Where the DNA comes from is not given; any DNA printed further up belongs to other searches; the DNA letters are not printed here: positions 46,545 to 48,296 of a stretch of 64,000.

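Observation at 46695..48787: Candidate polymorphic toxin/effector with WXG-like N-terminal targeting domain plus overlapping candidate immunity gene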

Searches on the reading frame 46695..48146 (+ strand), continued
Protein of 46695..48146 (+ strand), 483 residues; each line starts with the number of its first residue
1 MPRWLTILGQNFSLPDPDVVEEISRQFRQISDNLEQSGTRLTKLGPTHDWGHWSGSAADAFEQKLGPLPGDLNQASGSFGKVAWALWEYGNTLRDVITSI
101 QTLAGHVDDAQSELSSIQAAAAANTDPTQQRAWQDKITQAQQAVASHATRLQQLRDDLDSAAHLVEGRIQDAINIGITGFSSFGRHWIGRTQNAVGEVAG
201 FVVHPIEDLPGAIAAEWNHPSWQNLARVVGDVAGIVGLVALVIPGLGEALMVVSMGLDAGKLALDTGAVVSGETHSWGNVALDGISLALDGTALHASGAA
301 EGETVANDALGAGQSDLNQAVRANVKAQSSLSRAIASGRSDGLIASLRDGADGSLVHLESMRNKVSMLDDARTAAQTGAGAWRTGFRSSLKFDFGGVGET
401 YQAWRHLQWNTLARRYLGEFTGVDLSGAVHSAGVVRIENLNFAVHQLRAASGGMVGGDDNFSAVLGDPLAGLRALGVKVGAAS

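Call 56: fold_search(model_id=the predicted structure, library=pdb)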
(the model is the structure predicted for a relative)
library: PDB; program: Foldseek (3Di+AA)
matches with E <= 10: 365; with E <= 0.001: 0
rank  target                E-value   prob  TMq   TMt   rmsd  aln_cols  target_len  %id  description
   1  4fzs_A                1.4e-02  0.91  0.13  0.25  11.6       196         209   18  Structure of human SNX1 BAR domain (released 2013-07-10)
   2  6iko_A                1.5e-02  0.60  0.12  0.19  25.3       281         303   14  Crystal structure of mouse GAS7cb (released 2019-10-16)
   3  6ikn_B                1.9e-02  0.75  0.13  0.20  25.6       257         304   14  Crystal structure of the GAS7 F-BAR domain (released 2019-10-16)
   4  3q84_H                2.3e-02  0.98  0.12  0.20  19.2       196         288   13  Crystal structure of human PACSIN 1 F-BAR domain (released 2012-02-22)
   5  3haj_A                2.8e-02  0.82  0.12  0.19  22.0       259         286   13  Crystal structure of human PACSIN2 F-BAR domain (p212121 lattice) (released 2009-06-16)
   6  3hai_A                3.3e-02  0.91  0.13  0.19  18.5       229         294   12  Crystal structure of human PACSIN1 F-BAR domain (P21 lattice) (released 2009-06-16)
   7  3q0k_A                3.3e-02  0.85  0.12  0.19  21.9       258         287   14  Crystal structure of Human PACSIN 2 F-BAR (released 2012-02-15)
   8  6ikn_A                4.0e-02  0.35  0.11  0.16  25.5       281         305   14  Crystal structure of the GAS7 F-BAR domain (released 2019-10-16)
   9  8abq_A                4.7e-02  0.98  0.20  0.33   8.3       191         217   16  Structure of the SNX1-SNX5 complex, Pt derivative (released 2023-06-21)
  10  3abh_A                4.7e-02  0.84  0.13  0.21  21.7       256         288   12  Crystal structure of the EFC/F-BAR domain of human PACSIN2/Syndapin II (2.0 A) (released 2010-04-14)
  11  7aam_A                5.0e-02  0.84  0.15  0.23  17.4       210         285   14  Crystal structure of the F-BAR domain of PSTIPIP1 bound to the CTH domain of the phosphatase LYP (released 2022-02-23)
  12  4fzs_B                5.0e-02  0.75  0.13  0.25  11.3       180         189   19  Structure of human SNX1 BAR domain (released 2013-07-10)
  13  8qb9_A                5.2e-02  1.00  0.26  0.45   5.1       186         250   12  Helical reconstruction of yeast eisosome protein Pil1 bound to membrane composed of lipid mixture -PIP2/+sterol (DOPC, (released 2024-07-24)
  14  4nqi_C                6.4e-02  1.00  0.25  0.45   6.7       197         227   15  Structure of the N-terminal I-BAR domain (1-259) of D.Discoideum IBARa (released 2014-02-05)
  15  6iko_B                6.4e-02  0.94  0.17  0.26  16.4       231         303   12  Crystal structure of mouse GAS7cb (released 2019-10-16)
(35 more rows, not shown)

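Call 73: search_protein_families(library=pfam, proteins=[L005:2808-4142:-, L005:2249-2806:-, L005:1530-2249:-, L005:4139-4450:-, L005:11375-11701:+, L012:7547-8233:+], max_evalue=0.01)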
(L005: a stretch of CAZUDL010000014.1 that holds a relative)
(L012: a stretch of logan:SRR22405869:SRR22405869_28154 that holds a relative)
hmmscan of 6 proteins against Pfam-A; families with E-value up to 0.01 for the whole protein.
L005:2808-4142:- (444 aa): 3 families
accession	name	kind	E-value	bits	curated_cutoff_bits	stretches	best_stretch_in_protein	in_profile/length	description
PF25547.1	WXG100_2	-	0.00016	22.1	27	1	9-94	24-111/150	WXG100 like domain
PF21725.3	T7SS_signal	-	0.00028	21.3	27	1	11-162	71-215/241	Putative T7SS secretion signal domain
PF06013.18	WXG100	-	0.00058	20.5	27.3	1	12-89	5-82/86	Proteins of 100 residues with WXG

L005:2249-2806:- (185 aa): 0 families

L005:1530-2249:- (239 aa): 0 families

L005:4139-4450:- (103 aa): 0 families

L005:11375-11701:+ (108 aa): 0 families

L012:7547-8233:+ (228 aa): 0 families

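Call 74: list_cluster_members(proteins=[P0005, P0006, P0007, P0012, P0016, P0023, P0026, P0034, P0044, P0060])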
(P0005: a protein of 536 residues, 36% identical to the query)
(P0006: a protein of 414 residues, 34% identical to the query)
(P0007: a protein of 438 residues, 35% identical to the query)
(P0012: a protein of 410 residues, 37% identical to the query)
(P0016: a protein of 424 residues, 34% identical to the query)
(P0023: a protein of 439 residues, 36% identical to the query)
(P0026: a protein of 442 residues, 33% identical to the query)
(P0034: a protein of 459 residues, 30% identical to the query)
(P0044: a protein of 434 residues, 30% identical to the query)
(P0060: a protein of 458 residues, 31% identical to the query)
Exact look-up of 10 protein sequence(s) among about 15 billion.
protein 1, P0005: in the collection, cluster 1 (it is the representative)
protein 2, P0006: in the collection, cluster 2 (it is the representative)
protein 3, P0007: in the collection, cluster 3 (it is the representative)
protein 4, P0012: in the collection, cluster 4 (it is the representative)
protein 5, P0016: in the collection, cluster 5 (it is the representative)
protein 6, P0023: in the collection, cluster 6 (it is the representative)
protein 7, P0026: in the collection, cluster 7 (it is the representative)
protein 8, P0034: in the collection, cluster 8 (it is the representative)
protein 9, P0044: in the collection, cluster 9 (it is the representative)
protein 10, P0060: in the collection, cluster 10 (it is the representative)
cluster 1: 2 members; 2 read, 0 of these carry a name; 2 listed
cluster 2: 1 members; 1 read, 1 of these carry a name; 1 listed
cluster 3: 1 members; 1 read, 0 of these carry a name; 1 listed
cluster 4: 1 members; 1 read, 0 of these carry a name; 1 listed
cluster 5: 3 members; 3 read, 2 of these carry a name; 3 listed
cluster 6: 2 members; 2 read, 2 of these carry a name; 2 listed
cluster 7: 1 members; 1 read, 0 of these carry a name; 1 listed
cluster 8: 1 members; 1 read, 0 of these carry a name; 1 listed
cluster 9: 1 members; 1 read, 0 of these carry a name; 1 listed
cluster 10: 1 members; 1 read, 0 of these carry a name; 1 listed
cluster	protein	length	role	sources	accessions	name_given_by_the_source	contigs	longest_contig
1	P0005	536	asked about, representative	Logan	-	-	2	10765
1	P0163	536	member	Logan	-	-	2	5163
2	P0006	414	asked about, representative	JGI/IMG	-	hypothetical protein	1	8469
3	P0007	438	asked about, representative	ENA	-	-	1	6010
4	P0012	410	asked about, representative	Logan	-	-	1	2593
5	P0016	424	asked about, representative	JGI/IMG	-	uncharacterized protein YukE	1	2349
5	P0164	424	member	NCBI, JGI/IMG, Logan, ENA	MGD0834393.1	MAG: hypothetical protein ABSA40_08220 [Candidatus Dormibacteria bacterium] | uncharacterized protein YukE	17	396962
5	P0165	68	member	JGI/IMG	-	-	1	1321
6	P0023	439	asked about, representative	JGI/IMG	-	uncharacterized protein YukE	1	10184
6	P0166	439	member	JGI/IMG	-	uncharacterized protein YukE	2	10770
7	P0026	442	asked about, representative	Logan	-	-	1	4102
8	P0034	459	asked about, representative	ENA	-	-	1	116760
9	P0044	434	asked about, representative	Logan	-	-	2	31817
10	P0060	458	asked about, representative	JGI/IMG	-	-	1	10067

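Call 75: find_encoding_contigs(protein=P0034, flank=10000, max_places=1)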
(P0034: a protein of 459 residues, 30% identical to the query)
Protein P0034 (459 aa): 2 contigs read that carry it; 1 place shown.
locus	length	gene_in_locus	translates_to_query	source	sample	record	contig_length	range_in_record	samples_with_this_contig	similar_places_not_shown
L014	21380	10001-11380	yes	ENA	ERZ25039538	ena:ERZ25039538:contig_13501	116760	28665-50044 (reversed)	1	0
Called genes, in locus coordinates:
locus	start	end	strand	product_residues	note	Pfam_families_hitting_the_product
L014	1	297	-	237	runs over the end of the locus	PF01398:JAB, PF14464:Prok-JAB (faint)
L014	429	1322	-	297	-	PF00899:ThiF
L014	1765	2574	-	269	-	PF00089:Trypsin, PF13365:Trypsin_2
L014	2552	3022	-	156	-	PF00179:UQ_con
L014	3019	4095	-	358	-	PF16697:Yop-YscD_cpl, PF00498:FHA (weak)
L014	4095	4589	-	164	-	PF00179:UQ_con (weak)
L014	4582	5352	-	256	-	-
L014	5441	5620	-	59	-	-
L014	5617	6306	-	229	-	-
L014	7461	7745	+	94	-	-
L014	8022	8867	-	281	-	-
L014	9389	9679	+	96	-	PF06013:WXG100, PF10824:T7SS_ESX_EspC (weak)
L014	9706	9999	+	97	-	-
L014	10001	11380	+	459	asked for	PF21725:T7SS_signal (weak), PF06013:WXG100 (faint)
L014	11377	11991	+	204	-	-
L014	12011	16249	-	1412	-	PF16697:Yop-YscD_cpl, PF00498:FHA, PF13191:AAA_16 (faint), PF01580:FtsK_SpoIIIE, PF00005:ABC_tran (faint), PF13401:AAA_22 (weak), PF01580:FtsK_SpoIIIE, PF25199:nSTAND_NTPase5 (weak), +1 more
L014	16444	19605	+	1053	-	PF00069:Pkinase, PF01636:APH (faint), PF07714:PK_Tyr_Ser-Thr, PF03109:ABC1 (weak), PF13415:Beta-prop_FBX42 (weak), PF24681:Kelch_KLHDC2_KLHL20_DRC7 (weak), PF13415:Beta-prop_FBX42 (weak)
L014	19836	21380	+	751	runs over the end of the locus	PF16697:Yop-YscD_cpl, PF00498:FHA, PF16697:Yop-YscD_cpl, PF00498:FHA, PF00005:ABC_tran, PF13304:AAA_21, PF01061:ABC2_membrane, PF12698:ABC2_membrane_3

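Call 76: find_encoding_contigs(protein=P0044, flank=10000, max_places=1)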
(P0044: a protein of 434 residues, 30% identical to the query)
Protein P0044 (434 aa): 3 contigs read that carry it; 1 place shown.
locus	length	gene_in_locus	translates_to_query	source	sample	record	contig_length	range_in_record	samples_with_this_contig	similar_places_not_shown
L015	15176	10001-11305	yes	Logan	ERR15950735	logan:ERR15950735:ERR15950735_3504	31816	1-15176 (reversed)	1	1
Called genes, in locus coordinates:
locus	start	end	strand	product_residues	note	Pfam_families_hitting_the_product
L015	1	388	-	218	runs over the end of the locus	PF00179:UQ_con (weak)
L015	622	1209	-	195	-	-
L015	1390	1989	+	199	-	-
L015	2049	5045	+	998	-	PF00069:Pkinase, PF01636:APH (faint), PF07714:PK_Tyr_Ser-Thr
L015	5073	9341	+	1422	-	PF16697:Yop-YscD_cpl, PF00498:FHA, PF13191:AAA_16 (faint), PF01580:FtsK_SpoIIIE, PF13401:AAA_22 (faint), PF13555:AAA_29 (faint), PF25199:nSTAND_NTPase5 (faint), PF01580:FtsK_SpoIIIE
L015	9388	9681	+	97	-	PF06013:WXG100, PF10824:T7SS_ESX_EspC, PF19840:DUF6317 (weak)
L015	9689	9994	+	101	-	PF10824:T7SS_ESX_EspC (faint)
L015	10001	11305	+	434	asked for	PF21725:T7SS_signal (weak)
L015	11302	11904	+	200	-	-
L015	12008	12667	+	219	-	-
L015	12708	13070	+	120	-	-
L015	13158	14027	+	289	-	PF13240:Zn_Ribbon_1 (weak), PF14446:Prok-RING_1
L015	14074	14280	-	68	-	-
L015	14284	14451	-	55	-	-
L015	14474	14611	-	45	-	-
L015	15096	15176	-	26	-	?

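Call 86: search_solved_structures(query=A1, max_evalue=1)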
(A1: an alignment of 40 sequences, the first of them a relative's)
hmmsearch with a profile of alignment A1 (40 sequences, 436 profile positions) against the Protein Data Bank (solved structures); distinct sequences matched with E-value up to 1: 35.
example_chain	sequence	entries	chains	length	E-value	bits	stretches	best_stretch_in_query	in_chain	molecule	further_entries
9cuy_c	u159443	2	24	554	0.0022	21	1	103-177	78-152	Short tail fiber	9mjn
12fa_A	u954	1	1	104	0.0044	19.9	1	17-95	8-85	ESAT-6-like protein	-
3zbh_A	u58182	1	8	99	0.0049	19.8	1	17-101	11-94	ESXA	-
6otn_A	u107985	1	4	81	0.0062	19.4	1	93-162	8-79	Tropomyosin alpha-3 chain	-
5xg2_A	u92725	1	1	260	0.008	19.1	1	105-167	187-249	Chromosome partition protein Smc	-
2vrz_A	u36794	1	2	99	0.0081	19.1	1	17-79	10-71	VIRULENCE FACTOR ESXA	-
2vs0_A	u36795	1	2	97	0.0095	18.8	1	17-80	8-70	VIRULENCE FACTOR ESXA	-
8qox_B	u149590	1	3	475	0.014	18.3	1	91-165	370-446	Conserved membrane protein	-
6gaj_A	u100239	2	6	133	0.033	17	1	64-172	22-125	Outer capsid protein sigma-1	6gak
7zr2_A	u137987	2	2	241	0.038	16.9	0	95-172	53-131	Spike protein S2',Chimeric protein mimic of SARS-CoV-2 Spike HR1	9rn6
7wxz_A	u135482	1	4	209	0.039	16.8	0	58-160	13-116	Spike protein S2'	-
4tql_A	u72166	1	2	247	0.04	16.8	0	141-210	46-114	Three helix bundle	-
6gao_A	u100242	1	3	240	0.044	16.6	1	64-176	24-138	Outer capsid protein sigma-1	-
4i0x_A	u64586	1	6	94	0.057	16.3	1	18-92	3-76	ESAT-6-like protein MAB_3112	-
2dnx_A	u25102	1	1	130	0.06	16.2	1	91-164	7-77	Syntaxin-12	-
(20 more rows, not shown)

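Call 90: find_related_loci(query=A3, collection=metagenome_contigs, flank=10000)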
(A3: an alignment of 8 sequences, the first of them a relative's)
Query A3 (483 aa) in metagenome_contigs; peptide patterns used: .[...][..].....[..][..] (x = any residue, [..] = any of these).
168 stretches matched a pattern; 2 encode a relative of the query (tblastn E <= 1e-3); 2 distinct loci.
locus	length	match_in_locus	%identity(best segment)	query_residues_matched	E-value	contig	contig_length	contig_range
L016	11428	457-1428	33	1-329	9e-38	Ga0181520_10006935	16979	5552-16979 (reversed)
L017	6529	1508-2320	33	9-273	2e-24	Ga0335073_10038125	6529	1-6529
